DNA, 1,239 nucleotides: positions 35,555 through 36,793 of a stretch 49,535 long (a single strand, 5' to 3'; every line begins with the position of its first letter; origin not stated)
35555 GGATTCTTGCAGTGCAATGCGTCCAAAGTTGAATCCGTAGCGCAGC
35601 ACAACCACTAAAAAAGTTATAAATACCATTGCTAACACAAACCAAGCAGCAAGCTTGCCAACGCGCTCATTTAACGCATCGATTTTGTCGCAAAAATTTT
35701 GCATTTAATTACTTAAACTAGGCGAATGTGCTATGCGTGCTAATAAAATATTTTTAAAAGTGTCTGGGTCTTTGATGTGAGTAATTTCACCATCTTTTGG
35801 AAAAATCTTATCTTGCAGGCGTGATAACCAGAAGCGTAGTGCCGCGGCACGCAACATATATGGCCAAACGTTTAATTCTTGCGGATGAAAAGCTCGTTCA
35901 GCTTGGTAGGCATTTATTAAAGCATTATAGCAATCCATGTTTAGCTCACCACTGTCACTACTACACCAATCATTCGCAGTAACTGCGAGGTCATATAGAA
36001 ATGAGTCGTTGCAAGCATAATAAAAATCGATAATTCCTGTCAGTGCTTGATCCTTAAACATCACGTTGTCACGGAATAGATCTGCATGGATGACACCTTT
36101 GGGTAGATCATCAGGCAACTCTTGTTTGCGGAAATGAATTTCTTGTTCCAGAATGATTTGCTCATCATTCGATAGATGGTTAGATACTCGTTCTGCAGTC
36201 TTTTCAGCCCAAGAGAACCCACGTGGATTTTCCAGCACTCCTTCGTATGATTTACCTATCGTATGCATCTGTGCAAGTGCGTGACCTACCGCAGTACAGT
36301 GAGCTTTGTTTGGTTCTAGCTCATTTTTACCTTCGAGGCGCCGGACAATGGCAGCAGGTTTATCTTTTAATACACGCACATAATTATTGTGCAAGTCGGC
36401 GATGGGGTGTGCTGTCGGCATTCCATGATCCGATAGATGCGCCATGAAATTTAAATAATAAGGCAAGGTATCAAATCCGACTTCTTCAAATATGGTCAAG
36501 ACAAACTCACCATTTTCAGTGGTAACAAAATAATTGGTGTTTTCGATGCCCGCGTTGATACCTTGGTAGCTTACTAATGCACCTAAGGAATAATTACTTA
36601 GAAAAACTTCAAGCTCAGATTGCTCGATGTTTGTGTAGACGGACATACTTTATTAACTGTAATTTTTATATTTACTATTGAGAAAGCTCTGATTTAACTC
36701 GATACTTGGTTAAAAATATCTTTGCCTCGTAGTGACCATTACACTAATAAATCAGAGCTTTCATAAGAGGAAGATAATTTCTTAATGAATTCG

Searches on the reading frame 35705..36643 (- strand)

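Call 64: search_protein_families(library=pfam, proteins=[window:35705-36643:-], max_evalue=0.01)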
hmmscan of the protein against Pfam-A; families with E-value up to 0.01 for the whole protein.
window:35705-36643:- (312 aa): 3 families
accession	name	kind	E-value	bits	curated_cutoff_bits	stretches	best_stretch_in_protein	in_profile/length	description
PF01636.29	APH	-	1.1e-38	133.8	23.2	1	26-248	2-235/239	Phosphotransferase enzyme family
PF19974.5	TCAD9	-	0.0011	18.6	40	1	133-220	244-335/429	Ternary complex associated domain 9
PF01633.27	Choline_kinase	-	0.0021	17.9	29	1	117-252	90-235/300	Choline/ethanolamine kinase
